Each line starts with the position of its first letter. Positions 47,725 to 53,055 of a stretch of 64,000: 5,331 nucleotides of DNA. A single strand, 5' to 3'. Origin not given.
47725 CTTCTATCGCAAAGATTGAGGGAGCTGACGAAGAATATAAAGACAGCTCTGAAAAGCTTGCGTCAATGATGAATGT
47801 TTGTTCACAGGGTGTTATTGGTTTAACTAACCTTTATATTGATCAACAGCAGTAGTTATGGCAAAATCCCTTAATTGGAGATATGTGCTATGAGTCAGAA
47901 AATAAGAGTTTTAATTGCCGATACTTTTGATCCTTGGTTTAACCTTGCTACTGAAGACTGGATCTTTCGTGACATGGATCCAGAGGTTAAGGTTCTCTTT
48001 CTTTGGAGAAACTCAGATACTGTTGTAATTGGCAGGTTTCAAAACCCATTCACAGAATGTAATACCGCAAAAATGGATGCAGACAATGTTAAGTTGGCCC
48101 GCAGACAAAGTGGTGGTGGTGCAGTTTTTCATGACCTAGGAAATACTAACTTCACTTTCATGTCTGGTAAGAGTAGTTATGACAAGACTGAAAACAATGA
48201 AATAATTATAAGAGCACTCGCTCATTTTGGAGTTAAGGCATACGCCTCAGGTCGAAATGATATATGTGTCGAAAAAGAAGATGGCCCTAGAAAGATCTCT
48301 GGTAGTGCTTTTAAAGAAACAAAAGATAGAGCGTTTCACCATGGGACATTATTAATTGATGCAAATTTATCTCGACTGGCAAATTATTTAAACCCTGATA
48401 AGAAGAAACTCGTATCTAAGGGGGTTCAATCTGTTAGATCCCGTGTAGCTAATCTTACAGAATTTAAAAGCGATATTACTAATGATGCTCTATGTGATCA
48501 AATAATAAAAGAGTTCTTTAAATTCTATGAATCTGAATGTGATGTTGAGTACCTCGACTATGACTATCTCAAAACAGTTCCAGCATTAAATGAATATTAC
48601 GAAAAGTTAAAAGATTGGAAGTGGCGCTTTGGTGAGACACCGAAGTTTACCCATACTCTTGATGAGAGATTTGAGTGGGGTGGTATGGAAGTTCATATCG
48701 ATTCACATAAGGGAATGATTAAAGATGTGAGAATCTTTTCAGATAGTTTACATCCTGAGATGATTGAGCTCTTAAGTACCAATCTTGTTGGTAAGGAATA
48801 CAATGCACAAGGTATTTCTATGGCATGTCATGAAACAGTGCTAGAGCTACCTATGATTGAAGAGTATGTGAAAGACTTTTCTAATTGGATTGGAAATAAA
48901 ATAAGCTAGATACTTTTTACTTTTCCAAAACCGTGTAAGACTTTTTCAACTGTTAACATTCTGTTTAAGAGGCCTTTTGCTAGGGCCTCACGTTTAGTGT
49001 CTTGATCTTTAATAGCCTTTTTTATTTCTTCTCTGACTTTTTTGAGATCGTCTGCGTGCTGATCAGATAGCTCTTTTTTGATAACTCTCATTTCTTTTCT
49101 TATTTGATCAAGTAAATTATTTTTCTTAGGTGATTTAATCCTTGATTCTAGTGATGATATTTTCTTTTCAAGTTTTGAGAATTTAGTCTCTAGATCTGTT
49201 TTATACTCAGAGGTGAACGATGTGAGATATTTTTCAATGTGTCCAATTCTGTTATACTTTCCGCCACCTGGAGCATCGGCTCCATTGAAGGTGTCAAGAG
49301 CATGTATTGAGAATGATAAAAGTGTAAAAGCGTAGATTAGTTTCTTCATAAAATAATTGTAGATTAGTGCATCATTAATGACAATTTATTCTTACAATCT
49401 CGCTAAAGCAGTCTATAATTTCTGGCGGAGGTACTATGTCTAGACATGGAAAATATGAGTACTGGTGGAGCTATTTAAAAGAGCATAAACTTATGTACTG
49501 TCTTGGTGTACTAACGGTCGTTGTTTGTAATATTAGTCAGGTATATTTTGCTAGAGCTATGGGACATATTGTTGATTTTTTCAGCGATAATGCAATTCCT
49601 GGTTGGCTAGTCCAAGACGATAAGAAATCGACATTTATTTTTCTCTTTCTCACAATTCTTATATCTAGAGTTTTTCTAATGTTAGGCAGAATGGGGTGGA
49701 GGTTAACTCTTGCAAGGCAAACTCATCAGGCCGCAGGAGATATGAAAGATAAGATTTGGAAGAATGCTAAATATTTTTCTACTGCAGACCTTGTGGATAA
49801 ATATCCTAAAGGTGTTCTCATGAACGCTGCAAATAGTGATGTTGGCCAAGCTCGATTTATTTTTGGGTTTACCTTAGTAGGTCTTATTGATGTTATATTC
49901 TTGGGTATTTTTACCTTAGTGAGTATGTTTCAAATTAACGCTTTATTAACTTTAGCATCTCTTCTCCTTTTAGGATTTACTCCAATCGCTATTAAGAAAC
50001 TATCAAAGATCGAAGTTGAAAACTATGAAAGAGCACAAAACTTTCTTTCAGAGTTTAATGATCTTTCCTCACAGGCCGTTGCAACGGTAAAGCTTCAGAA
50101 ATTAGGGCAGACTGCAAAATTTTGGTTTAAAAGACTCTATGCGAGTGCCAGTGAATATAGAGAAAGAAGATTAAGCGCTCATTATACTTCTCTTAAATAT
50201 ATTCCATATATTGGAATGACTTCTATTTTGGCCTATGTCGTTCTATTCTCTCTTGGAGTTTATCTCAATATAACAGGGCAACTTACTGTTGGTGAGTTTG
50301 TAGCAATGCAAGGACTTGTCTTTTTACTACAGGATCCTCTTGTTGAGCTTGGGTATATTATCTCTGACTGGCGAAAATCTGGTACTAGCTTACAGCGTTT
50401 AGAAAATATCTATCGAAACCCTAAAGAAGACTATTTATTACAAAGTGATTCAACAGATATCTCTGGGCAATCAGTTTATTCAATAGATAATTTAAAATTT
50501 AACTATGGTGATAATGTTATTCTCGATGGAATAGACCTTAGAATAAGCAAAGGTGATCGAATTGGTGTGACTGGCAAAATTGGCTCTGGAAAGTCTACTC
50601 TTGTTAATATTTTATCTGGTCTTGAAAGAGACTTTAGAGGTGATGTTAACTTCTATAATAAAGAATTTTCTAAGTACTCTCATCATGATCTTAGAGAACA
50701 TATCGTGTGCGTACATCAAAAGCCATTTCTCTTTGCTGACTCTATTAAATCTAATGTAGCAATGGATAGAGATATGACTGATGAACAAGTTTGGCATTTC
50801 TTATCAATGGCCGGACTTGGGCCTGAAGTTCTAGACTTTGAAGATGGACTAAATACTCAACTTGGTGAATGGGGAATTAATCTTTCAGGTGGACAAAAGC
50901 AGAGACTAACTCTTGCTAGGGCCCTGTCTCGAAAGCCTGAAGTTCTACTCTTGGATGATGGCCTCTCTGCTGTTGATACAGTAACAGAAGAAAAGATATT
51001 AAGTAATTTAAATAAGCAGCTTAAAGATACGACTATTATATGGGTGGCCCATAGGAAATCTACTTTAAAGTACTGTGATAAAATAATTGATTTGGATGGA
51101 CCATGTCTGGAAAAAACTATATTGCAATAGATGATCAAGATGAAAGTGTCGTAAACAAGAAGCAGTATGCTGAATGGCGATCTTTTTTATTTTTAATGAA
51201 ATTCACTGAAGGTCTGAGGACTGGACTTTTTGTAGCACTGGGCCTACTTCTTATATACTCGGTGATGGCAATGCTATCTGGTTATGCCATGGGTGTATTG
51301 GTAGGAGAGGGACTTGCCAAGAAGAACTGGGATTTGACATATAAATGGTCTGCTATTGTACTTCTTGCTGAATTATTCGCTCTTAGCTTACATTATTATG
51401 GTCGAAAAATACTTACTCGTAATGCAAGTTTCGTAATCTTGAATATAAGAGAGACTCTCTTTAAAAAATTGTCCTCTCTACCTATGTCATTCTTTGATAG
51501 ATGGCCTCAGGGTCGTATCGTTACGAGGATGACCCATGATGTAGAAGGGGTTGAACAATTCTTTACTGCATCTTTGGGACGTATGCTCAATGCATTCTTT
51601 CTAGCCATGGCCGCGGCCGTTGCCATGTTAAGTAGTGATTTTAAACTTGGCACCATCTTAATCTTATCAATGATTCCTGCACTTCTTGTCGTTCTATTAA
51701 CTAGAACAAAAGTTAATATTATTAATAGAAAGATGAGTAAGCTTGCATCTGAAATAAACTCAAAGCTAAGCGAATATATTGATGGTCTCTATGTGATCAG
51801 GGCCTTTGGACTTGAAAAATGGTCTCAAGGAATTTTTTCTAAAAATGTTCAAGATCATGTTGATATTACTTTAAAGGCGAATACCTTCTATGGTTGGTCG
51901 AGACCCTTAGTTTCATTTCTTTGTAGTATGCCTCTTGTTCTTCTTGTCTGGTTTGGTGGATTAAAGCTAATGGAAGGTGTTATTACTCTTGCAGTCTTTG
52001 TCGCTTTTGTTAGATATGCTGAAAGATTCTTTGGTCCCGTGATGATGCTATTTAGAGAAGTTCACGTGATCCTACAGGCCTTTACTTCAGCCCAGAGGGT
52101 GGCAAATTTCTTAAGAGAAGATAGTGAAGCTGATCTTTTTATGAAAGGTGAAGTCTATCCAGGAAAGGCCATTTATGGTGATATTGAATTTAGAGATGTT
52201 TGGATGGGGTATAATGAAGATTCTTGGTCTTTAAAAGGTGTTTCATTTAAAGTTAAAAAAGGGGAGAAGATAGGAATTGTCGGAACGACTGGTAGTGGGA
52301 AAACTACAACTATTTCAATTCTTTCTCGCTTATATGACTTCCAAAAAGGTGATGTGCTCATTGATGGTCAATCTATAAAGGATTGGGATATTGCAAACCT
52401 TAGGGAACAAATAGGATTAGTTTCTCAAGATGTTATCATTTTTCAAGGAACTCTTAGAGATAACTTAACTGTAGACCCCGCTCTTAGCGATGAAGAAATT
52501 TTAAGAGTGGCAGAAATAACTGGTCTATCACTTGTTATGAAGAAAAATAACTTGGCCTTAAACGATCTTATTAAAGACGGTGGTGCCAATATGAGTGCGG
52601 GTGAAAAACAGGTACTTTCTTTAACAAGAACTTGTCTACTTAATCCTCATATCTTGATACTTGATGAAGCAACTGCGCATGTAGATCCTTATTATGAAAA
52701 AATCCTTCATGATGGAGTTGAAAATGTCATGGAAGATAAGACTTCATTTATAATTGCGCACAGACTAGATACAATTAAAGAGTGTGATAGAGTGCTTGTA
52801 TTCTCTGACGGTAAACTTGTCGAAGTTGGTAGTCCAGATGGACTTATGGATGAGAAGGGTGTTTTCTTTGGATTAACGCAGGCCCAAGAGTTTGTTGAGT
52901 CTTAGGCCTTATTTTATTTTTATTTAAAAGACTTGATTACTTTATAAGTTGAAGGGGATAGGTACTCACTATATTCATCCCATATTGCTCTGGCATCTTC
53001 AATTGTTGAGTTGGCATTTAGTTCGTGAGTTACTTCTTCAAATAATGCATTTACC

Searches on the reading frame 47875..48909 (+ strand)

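Call 51: search_protein_families(library=pfam, proteins=[window:47875-48909:+], max_evalue=0.001)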
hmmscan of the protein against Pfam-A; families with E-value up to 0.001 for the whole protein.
window:47875-48909:+ (344 aa): 3 families
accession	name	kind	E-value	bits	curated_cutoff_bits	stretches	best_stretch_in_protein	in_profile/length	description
PF21948.1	LplA-B_cat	-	5.7e-60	203.1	27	1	19-214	1-199/200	Lipoyl protein ligase A/B catalytic domain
PF10437.14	Lip_prot_lig_C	-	1.2e-19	70.4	24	1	255-339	1-85/85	Bacterial lipoate protein ligase C-terminus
PF03099.24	BPL_LplA_LipB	-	1.3e-06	28.8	21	1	61-164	15-133/133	Biotin/lipoate A/B protein ligase family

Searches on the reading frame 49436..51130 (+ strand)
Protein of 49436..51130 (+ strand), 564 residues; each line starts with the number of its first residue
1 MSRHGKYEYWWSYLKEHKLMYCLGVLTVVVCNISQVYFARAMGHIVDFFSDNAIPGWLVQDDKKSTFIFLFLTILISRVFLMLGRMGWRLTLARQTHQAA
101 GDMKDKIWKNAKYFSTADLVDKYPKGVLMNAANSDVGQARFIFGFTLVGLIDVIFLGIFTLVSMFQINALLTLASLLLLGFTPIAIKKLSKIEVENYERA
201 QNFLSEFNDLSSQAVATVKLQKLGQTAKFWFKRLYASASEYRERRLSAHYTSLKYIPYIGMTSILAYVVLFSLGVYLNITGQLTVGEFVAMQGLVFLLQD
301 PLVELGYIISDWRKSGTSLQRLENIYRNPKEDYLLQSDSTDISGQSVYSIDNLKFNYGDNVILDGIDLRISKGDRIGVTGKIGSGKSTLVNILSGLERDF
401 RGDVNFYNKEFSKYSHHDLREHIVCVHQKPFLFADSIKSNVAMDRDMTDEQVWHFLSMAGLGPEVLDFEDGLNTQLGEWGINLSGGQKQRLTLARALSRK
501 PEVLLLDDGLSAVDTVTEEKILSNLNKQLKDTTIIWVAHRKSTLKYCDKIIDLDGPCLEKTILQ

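Call 51: search_protein_families(library=pfam, proteins=[window:49436-51130:+], max_evalue=0.001)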
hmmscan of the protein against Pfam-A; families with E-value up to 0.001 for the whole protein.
window:49436-51130:+ (564 aa): 3 families
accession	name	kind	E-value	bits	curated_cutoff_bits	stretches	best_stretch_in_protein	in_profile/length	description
PF00005.33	ABC_tran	-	3.3e-26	93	25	1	363-508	1-134/137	ABC transporter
PF00664.28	ABC_membrane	-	1.1e-12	48.6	28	1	22-302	2-274/274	ABC transporter transmembrane region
PF02463.25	SMC_N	-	6.5e-06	26.2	40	1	444-552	115-210/220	RecF/RecN/SMC N terminal domain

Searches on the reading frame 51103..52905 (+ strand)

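Call 51: search_protein_families(library=pfam, proteins=[window:51103-52905:+], max_evalue=0.001)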
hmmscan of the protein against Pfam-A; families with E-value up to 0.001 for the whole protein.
window:51103-52905:+ (600 aa): 4 families
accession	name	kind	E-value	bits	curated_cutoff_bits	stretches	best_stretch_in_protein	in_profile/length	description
PF00005.33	ABC_tran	-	2e-28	100.1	25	1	377-525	1-137/137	ABC transporter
PF00664.28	ABC_membrane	-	1.3e-27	97.6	28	1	43-313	2-274/274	ABC transporter transmembrane region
PF02463.25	SMC_N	-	1.3e-05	25.2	40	1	400-565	93-209/220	RecF/RecN/SMC N terminal domain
PF13238.12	AAA_18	-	0.00029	21.7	29.4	1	390-431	1-44/128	AAA domain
